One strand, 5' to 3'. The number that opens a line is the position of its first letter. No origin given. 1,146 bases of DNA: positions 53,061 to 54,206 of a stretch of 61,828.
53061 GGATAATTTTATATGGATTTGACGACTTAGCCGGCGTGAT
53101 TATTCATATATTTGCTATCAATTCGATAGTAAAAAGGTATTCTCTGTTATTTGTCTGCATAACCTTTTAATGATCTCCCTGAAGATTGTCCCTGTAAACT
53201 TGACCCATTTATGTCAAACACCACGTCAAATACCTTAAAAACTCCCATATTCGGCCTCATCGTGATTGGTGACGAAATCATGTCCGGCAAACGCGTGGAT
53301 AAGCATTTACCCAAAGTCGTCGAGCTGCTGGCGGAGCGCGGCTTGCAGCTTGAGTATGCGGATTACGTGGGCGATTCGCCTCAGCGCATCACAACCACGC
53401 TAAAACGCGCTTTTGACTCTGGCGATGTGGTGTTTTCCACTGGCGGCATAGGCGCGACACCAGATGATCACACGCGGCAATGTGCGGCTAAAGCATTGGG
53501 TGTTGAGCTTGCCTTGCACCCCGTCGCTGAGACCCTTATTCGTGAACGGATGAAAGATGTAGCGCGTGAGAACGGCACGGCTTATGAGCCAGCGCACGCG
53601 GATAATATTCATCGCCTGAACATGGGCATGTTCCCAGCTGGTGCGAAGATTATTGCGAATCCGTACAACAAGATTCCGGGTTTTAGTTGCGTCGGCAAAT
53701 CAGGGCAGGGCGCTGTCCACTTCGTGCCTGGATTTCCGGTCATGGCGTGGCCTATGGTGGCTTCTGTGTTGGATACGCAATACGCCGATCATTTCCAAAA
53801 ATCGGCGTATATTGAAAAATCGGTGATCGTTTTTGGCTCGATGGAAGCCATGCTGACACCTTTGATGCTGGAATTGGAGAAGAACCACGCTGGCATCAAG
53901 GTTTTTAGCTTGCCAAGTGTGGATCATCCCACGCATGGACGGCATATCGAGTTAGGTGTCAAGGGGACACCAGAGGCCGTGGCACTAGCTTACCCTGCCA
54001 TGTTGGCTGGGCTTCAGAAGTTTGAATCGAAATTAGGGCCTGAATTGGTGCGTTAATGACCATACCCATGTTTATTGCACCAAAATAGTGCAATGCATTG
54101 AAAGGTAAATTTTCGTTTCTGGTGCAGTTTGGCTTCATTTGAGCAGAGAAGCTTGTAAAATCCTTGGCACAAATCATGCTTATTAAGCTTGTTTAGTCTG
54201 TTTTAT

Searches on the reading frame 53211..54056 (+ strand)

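Call 59: search_protein_families(library=pfam, proteins=[window:53211-54056:+], max_evalue=0.01)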
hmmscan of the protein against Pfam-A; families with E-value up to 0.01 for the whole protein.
window:53211-54056:+ (281 aa): 1 family
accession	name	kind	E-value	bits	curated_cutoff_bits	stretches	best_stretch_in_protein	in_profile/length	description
PF00994.29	MoCF_biosynth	-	4.6e-27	94.9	26.6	1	16-187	2-138/144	Probable molybdopterin binding domain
